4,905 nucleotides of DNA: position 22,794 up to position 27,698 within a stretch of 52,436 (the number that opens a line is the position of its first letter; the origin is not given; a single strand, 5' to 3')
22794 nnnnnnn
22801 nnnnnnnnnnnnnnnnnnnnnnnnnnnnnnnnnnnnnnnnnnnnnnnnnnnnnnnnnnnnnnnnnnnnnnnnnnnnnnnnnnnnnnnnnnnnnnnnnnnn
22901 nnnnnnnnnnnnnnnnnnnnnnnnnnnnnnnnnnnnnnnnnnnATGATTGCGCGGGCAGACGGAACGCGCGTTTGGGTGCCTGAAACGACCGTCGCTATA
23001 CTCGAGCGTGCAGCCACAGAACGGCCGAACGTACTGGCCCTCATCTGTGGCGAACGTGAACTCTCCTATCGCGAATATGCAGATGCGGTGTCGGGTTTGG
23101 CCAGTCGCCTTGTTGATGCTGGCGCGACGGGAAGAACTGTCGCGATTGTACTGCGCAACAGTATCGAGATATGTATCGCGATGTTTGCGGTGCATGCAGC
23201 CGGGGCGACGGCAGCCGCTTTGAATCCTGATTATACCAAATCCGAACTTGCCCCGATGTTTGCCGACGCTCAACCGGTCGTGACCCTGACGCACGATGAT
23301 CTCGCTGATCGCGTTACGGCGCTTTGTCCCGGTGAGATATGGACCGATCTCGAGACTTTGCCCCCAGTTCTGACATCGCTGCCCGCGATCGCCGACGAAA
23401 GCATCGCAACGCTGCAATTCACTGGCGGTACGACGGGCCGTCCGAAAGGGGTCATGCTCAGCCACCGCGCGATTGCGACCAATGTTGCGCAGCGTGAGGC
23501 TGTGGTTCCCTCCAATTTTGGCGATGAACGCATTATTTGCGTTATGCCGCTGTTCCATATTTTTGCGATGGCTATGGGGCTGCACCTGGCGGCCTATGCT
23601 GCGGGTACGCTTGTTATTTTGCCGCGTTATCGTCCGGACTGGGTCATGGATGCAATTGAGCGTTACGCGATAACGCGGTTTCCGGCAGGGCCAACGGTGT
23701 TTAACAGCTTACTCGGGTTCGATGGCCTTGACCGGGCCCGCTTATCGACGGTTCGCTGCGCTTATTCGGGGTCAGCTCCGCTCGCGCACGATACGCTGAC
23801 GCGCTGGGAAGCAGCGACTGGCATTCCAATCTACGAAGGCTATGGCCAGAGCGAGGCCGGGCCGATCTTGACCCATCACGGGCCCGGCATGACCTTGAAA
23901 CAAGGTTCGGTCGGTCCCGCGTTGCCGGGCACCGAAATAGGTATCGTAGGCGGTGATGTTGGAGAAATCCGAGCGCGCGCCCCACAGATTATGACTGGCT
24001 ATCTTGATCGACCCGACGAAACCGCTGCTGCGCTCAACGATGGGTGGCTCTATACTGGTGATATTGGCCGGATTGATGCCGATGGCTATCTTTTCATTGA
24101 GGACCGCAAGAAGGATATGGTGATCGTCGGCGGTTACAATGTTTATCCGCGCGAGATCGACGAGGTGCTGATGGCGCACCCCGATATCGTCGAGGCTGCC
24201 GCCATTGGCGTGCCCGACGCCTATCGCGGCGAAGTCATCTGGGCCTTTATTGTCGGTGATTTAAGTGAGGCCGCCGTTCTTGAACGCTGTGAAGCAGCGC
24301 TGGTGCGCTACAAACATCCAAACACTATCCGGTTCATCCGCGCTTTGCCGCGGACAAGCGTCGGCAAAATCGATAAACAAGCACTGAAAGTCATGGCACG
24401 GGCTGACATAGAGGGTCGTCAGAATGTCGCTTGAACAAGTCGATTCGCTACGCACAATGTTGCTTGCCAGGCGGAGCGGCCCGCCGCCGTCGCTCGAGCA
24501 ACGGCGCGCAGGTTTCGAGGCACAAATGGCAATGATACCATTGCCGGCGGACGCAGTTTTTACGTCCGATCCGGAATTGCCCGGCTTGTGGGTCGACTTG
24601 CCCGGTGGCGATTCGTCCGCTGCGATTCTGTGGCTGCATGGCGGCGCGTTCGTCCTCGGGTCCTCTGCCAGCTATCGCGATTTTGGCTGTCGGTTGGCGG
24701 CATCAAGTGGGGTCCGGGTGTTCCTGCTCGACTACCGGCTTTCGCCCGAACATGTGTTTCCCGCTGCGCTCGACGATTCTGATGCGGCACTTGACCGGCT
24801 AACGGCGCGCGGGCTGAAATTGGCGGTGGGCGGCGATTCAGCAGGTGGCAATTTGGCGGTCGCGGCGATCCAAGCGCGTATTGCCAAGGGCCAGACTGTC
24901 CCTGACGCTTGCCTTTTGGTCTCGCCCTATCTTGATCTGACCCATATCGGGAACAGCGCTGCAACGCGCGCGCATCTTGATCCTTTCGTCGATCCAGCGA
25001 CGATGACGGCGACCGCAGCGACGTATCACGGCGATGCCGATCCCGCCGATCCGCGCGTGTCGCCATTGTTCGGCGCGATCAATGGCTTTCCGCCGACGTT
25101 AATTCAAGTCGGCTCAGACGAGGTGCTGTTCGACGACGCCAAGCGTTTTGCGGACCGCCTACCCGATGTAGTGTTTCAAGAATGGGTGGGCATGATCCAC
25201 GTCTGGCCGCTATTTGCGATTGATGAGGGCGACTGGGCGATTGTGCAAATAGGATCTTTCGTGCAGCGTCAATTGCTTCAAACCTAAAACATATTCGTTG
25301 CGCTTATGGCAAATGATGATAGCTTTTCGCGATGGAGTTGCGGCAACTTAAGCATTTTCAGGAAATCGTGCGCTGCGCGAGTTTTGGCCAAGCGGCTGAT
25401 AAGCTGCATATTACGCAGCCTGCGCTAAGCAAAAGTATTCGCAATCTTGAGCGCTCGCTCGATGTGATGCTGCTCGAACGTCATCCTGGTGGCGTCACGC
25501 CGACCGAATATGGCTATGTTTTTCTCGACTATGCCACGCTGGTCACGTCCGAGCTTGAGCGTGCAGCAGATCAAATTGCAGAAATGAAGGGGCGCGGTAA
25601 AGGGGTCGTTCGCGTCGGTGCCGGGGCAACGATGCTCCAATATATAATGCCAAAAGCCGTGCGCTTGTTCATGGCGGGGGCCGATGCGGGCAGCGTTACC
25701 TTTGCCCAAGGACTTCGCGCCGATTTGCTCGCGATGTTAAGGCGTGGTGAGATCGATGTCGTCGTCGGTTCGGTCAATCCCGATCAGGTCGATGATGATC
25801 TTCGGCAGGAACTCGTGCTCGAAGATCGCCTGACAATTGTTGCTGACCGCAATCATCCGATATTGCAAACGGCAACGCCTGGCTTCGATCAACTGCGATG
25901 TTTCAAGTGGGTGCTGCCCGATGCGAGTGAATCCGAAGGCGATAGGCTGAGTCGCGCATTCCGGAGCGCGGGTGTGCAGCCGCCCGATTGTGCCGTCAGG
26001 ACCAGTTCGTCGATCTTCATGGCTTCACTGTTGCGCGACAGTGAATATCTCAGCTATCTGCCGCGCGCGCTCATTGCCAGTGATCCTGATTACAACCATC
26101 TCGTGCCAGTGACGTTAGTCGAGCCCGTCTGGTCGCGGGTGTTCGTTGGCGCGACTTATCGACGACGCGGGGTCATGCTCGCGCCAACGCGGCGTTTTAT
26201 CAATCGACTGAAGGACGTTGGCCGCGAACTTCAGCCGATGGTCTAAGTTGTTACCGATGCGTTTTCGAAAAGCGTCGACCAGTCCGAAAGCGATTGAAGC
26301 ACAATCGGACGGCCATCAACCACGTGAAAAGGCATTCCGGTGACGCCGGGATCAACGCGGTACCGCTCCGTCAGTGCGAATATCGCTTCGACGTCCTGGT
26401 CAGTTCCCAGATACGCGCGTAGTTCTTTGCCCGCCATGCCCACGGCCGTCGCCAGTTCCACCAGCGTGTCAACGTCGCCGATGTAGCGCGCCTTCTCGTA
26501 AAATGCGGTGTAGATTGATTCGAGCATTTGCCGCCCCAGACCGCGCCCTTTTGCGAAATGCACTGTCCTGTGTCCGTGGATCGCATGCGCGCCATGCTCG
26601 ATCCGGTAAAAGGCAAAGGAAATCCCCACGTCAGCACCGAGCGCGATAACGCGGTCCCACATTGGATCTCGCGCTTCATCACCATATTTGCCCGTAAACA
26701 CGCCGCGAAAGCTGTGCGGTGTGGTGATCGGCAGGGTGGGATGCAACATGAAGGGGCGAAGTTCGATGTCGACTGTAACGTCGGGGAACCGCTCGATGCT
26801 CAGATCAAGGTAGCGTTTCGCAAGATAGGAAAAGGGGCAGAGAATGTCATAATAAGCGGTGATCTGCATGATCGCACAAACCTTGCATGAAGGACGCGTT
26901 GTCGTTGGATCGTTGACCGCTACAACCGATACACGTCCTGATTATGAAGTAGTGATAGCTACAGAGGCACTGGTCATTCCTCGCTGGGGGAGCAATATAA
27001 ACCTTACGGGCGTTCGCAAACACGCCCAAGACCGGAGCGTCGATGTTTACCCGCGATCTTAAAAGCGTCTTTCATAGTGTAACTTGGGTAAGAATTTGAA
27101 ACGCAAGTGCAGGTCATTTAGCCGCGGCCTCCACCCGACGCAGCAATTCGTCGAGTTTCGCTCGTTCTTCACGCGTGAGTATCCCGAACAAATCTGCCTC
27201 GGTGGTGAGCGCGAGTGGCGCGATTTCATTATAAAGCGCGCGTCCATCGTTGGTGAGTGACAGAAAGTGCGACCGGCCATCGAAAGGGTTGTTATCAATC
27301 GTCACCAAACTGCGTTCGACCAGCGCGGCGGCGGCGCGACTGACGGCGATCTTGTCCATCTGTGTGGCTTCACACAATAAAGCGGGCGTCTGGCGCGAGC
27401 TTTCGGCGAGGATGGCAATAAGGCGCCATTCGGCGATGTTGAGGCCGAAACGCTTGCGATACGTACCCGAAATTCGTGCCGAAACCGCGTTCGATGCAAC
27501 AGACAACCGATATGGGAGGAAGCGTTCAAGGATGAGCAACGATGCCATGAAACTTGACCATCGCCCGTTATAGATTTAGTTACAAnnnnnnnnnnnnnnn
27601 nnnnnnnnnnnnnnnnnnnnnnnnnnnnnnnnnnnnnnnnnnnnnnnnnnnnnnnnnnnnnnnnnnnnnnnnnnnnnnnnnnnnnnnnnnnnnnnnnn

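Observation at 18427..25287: ipf-like cluster: BenA-type Rieske dioxygenase coupled to a thiolase and a CoA ligase, suggesting dioxygenation of an aryl-alkanoyl-CoA with thiolytic side-chain removal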

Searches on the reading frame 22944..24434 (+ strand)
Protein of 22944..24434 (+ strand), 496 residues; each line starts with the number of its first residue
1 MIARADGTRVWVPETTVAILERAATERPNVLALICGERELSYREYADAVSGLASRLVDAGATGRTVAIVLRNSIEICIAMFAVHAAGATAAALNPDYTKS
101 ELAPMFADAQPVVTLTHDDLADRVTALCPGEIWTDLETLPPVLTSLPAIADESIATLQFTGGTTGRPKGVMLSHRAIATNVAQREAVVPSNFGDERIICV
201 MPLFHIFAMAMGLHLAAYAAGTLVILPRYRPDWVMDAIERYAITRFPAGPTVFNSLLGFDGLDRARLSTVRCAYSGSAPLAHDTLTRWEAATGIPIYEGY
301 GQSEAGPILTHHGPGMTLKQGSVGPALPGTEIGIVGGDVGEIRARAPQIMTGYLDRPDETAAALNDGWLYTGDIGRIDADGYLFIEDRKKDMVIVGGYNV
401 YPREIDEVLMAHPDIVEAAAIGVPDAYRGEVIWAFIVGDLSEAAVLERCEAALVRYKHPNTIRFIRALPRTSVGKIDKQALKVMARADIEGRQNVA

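Call 4: search_protein_families(library=pfam, proteins=[window:22944-24434:+], max_evalue=0.001)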
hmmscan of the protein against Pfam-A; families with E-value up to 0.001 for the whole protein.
window:22944-24434:+ (496 aa): 2 families
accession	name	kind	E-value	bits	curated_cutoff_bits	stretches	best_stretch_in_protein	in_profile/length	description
PF00501.34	AMP-binding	-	1.1e-72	245.4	29.9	1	20-354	1-384/384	AMP-binding enzyme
PF13193.12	AMP-binding_C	-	5.2e-16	59.8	24.5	1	404-475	1-76/76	AMP-binding enzyme C-terminal domain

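Call 5: search_protein_families(library=ncbifam, proteins=[window:22944-24434:+], max_evalue=0.001)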
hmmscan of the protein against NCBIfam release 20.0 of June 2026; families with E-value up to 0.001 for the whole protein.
window:22944-24434:+ (496 aa): 106 families (the best 25 are shown)
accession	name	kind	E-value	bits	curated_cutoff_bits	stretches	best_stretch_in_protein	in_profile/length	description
NF004837.0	PRK06187.1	subfamily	4.3e-108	361.9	476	2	147-488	165-525/531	long-chain-fatty-acid--CoA ligase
NF004114.0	PRK05605.1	equivalog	1.9e-99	333.6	766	2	145-482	214-566/575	long-chain-fatty-acid--CoA ligase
NF005463.0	PRK07059.1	subfamily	3.5e-90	303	869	2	148-482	200-553/557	long-chain-fatty-acid--CoA ligase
NF006182.0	PRK08316.1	subfamily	4.8e-86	289.3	663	2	147-483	166-515/523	fatty acyl-CoA synthetase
NF005801.1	PRK07656.1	equivalog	1e-85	288.3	657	2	148-482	160-500/500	FadD3 family acyl-CoA ligase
NF006523.0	PRK08974.1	equivalog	3.2e-83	279.8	884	1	147-488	201-556/561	long-chain-fatty-acid--CoA ligase FadD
NF005220.0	PRK06710.1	equivalog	4e-83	279.4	1116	2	144-481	198-549/563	long-chain-fatty-acid--CoA ligase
NF005702.0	PRK07514.1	subfamily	5.3e-81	272.5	558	1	25-482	15-497/506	malonyl-CoA synthase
NF004229.0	PRK05677.1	subfamily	3e-80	270.3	879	1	150-482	205-552/563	long-chain-fatty-acid--CoA ligase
NF006181.0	PRK08314.1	subfamily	3.9e-80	269.7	705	2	150-483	202-552/563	long-chain-fatty-acid--CoA ligase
NF006442.0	PRK08751.1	equivalog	9.9e-79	265.2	1023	2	148-483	204-556/560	long-chain fatty acid--CoA ligase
NF002966.0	PRK03640.1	equivalog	3.2e-78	263.5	556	1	19-484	7-479/483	o-succinylbenzoate--CoA ligase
NF005714.0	PRK07529.1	subfamily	1.2e-76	258.4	632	1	147-488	213-579/640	acyl-CoA synthetase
NF006572.0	PRK09088.1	equivalog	1.1e-75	255.2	696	1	13-484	3-486/491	acyl-CoA synthetase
TIGR03205.1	pimA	equivalog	2.9e-73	247.1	705.6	1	145-481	185-540/541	dicarboxylate--CoA ligase PimA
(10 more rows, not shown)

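Call 54: search_solved_structures(query=window:22944-24434:+, max_evalue=1e-40)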
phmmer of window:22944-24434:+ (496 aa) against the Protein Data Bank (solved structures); distinct sequences matched with E-value up to 1e-40: 34.
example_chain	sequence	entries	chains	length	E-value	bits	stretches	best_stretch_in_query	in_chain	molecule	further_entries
4fuq_A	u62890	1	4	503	2.2e-66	227.7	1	35-482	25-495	Malonyl CoA synthetase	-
4gxr_A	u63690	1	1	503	7.9e-66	225.9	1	35-482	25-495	Malonyl CoA synthetase, Benzoate-CoA ligase Chimeric protein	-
4fut_A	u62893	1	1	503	2e-65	224.6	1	35-482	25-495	Malonyl CoA synthetase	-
4gxq_A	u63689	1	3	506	2.4e-63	217.7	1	35-482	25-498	Malonyl CoA synthetase, Benzoate-CoA ligase Chimeric protein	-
3tsy_A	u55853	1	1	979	7e-58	199.7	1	143-483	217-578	Fusion Protein 4-coumarate--CoA ligase 1, Resveratrol synthase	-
3a9u_A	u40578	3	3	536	8.6e-57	196.1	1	63-482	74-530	4-coumarate--CoA ligase | 4-coumarate:CoA ligase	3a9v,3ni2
8weu_A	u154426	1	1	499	1.1e-55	192.5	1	23-480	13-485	Fatty-acyl-CoA synthase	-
8wev_A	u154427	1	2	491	1.8e-55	191.8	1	23-479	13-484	Feruloyl-CoA Synthetase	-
3r44_A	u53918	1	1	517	2.9e-55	191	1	23-484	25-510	fatty acyl CoA synthetase FADD13 (FATTY-ACYL-CoA SYNTHETASE)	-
5bsm_A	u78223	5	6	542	6.6e-54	186.6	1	63-485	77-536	4-coumarate--CoA ligase 2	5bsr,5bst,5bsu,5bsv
5ie0_A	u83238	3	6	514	7.3e-54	186.4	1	15-480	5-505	Oxalate--CoA ligase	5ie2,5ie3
5bsw_A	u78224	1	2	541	1.1e-53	185.8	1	63-485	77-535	4-coumarate--CoA ligase 2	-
5u95_A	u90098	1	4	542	4.5e-53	183.8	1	63-485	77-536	4-coumarate--CoA ligase 2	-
8r2q_A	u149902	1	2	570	2.4e-52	181.4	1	149-486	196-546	Probable fatty-acid-CoA ligase FadD5 (Fatty-acid-CoA synthetase) (Fatty-acid-CoA synthase)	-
5x8f_A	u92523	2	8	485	3.5e-50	174.3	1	21-484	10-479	2-succinylbenzoate--CoA ligase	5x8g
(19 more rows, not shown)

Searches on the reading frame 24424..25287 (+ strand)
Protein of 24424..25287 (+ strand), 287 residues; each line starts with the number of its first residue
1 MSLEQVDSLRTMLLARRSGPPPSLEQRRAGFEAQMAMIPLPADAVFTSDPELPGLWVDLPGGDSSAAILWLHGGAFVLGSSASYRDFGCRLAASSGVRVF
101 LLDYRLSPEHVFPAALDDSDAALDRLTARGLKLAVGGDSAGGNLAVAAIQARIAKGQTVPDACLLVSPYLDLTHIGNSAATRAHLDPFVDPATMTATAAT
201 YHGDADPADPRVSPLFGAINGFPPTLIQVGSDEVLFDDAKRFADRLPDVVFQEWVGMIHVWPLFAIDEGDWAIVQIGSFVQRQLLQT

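Call 4: search_protein_families(library=pfam, proteins=[window:24424-25287:+], max_evalue=0.001)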
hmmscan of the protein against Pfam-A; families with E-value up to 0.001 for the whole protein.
window:24424-25287:+ (287 aa): 3 families
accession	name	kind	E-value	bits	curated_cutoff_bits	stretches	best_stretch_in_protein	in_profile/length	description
PF07859.19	Abhydrolase_3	-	7.3e-44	150.5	25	1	68-261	1-208/210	alpha/beta hydrolase fold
PF20434.5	BD-FAE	-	1.3e-09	38.4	26.8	1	65-146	13-104/215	BD-FAE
PF10340.15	Say1_Mug180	-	1.4e-05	24.6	21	1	67-186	124-251/374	Steryl acetyl hydrolase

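Call 5: search_protein_families(library=ncbifam, proteins=[window:24424-25287:+], max_evalue=0.001)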
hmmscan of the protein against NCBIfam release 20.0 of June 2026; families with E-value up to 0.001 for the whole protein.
window:24424-25287:+ (287 aa): 8 families
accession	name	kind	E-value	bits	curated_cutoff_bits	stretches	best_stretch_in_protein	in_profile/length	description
NF058651.1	GESAG_HSLs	subfamily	3.6e-65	220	430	1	11-283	11-295/296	GESAG motif subfamily hormone-sensitive lipase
NF058649.1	GTSAG_HSLs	subfamily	1.2e-30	107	380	1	65-281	91-309/312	GTSAG motif subfamily hormone-sensitive lipase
NF058653.1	LipP1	equivalog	1.2e-28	99.8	350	1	64-262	70-280/300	LipP1 family hormone-sensitive lipase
NF052352.1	TriaclglyLipLipYMycb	equivalog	2.3e-21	76.4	450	1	132-264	258-380/397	triacylglycerol lipase LipY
NF033149.0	CHL_hydrolase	equivalog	1.5e-19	70.1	500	1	55-247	65-266/310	chloramphenicol hydrolase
NF058650.1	GCSAG_HSLs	subfamily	3.4e-18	66.3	410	1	69-259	89-287/314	GCSAG motif subfamily hormone-sensitive lipase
NF007547.0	PRK10162.1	equivalog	6.9e-14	51.5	389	1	60-151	79-177/321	acetyl esterase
NF005490.0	PRK07103.1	equivalog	0.00021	20.4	445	1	124-176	154-204/414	polyketide beta-ketoacyl:acyl carrier protein synthase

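Call 55: search_solved_structures(query=window:24424-25287:+, max_evalue=1e-15)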
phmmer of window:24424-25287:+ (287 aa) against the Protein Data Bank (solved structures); distinct sequences matched with E-value up to 1e-15: 50.
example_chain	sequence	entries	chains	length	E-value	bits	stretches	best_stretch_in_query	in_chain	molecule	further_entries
7at3_A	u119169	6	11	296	2.5e-61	210.7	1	7-282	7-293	EstD11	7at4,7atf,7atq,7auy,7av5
7at0_A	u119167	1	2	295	2.9e-61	210.5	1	11-282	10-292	EstD11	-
7at2_A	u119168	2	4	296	7.4e-61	209.2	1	7-282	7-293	EstD11 S144A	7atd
7nb5_A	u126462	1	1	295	8.5e-61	209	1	11-282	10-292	EstD11 S144A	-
9izt_A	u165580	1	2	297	7e-56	192.9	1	7-284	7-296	Acetyl esterase/lipase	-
4xvc_A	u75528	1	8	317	4.7e-49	170.4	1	6-284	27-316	Esterase E40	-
5gms_A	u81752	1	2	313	2.5e-48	168.1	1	6-284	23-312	Esterase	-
9vmr_A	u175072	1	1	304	3.1e-48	167.8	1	51-282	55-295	Esterase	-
3v9a_A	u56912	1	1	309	7.7e-48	166.5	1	53-283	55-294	Esterase/lipase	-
9vmu_A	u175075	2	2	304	8.1e-48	166.4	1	51-282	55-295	Esterase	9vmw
3fak_A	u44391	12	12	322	9.4e-48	166.2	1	53-283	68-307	Esterase/lipase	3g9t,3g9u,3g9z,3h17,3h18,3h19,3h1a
5gmr_C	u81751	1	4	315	2.2e-47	165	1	23-284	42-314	Esterase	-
6y9k_AAA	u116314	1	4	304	1e-46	162.8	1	34-283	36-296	Esterase Est8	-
7b1x_A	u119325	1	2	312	5.1e-45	157.2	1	12-284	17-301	esterase PMGL3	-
3k6k_A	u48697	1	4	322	5.7e-35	124.2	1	19-277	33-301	Esterase/lipase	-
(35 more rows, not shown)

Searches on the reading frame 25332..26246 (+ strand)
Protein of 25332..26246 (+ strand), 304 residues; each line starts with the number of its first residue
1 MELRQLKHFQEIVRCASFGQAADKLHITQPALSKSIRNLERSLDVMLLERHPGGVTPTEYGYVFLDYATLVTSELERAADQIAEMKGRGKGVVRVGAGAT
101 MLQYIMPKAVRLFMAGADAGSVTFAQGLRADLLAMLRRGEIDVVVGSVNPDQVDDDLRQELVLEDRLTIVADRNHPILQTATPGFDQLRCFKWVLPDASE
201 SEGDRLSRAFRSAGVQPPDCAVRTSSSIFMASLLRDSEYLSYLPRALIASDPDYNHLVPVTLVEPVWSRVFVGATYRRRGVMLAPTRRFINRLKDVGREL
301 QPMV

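Call 4: search_protein_families(library=pfam, proteins=[window:25332-26246:+], max_evalue=0.001)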
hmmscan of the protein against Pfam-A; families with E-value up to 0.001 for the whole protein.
window:25332-26246:+ (304 aa): 2 families
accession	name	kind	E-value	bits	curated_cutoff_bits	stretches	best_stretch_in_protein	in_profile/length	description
PF03466.25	LysR_substrate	-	5.3e-29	101.5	28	1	88-296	3-207/209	LysR substrate binding domain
PF00126.33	HTH_1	-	5.6e-22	77.9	26.6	1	3-61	1-59/60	Bacterial regulatory helix-turn-helix protein, lysR family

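Call 5: search_protein_families(library=ncbifam, proteins=[window:25332-26246:+], max_evalue=0.001)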
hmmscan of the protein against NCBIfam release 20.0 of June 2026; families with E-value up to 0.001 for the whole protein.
window:25332-26246:+ (304 aa): 56 families (the best 25 are shown)
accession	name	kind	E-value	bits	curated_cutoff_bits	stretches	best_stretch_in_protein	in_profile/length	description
TIGR02424.1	TF_pcaQ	equivalog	1.7e-45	155.3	303.8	1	2-296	4-297/300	pca operon transcription factor PcaQ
NF007307.0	PRK09791.1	equivalog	1.5e-37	129.4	336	1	2-291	6-291/302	LysR family transcriptional regulator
NF007667.0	PRK10341.1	equivalog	2.1e-30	105.8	308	1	5-250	11-253/312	transcriptional regulator TdcA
NF053705.1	TransRegGltCGpos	equivalog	1.1e-29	103.6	350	1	1-217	1-216/300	glutamate biosynthesis transcriptional regulator GltC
NF008416.0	PRK11242.1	equivalog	4.7e-28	98.4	277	1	1-296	1-290/300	transcriptional regulator CynR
NF040786.1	LysR_Sec_metab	equivalog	1e-27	96.9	250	1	1-176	1-174/298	selenium metabolism-associated LysR family transcriptional regulator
NF047520.1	trans_act_CidR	equivalog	2.4e-24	86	415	1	1-292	1-287/292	cidABC operon transcriptional activator CidR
TIGR03339.1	phn_lysR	subfamily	4.2e-24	85.3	341.1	1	5-217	1-208/279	aminoethylphosphonate catabolism associated LysR family transcriptional regulator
NF007385.0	PRK09906.1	equivalog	9.1e-24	84.1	356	1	1-202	1-199/296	DNA-binding transcriptional regulator HcaR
NF045775.1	acetoin_reg_AlsR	exception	2.6e-23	82.9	430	1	1-180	1-178/290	acetoin biosynthesis transcriptional regulator AlsR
NF045990.1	TransRegCbbRRhodb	equivalog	6.4e-22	78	450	1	2-188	7-192/304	LysR family regulator CbbR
NF009327.0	PRK12684.1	subfamily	1.5e-20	73.6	402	1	1-217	1-218/313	CysB family HTH-type transcriptional regulator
NF040889.1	trans_reg_YeiE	equivalog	4.3e-20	72.1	480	1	2-201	4-196/288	DNA-binding transcriptional regulator YeiE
NF040709.1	benzoate_BenM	exception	9.9e-20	71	600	1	1-180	1-177/299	benzoate utilization transcription regulator BenM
NF007439.0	PRK09986.1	equivalog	6.4e-19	68.4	290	1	2-217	8-224/296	LysR family transcriptional regulator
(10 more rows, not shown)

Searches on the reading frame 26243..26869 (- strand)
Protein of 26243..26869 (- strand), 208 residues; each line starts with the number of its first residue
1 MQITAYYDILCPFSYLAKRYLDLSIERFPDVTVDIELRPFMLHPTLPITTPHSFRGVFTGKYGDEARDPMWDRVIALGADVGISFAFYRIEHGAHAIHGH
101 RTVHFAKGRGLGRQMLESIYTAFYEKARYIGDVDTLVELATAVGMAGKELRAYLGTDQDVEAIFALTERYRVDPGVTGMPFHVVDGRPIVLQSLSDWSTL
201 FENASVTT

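Call 4: search_protein_families(library=pfam, proteins=[window:26243-26869:-], max_evalue=0.001)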
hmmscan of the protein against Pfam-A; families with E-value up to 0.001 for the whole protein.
window:26243-26869:- (208 aa): 1 family
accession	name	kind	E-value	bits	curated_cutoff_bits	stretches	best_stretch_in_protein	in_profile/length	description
PF01323.26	DSBA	-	9.2e-23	81.4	25.6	1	2-189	1-176/191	DSBA-like thioredoxin domain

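Call 5: search_protein_families(library=ncbifam, proteins=[window:26243-26869:-], max_evalue=0.001)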
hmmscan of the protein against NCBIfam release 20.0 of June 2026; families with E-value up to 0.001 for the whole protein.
window:26243-26869:- (208 aa): 0 families

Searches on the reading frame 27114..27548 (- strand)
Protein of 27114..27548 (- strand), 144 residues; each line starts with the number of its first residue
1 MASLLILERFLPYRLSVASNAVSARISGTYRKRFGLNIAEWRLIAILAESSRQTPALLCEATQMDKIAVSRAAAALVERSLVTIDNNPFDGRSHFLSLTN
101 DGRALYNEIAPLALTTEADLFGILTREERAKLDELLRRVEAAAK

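Call 9: search_protein_families(library=pfam, proteins=[window:27114-27548:-], max_evalue=0.0001)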
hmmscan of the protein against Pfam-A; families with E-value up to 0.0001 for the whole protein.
window:27114-27548:- (144 aa): 2 families
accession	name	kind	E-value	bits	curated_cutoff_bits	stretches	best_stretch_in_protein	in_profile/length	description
PF12802.13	MarR_2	-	2.1e-09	37.8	27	1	34-93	1-61/61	MarR family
PF13463.12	HTH_27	-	5.6e-05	23.8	22.2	1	39-102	4-68/68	Winged helix DNA-binding domain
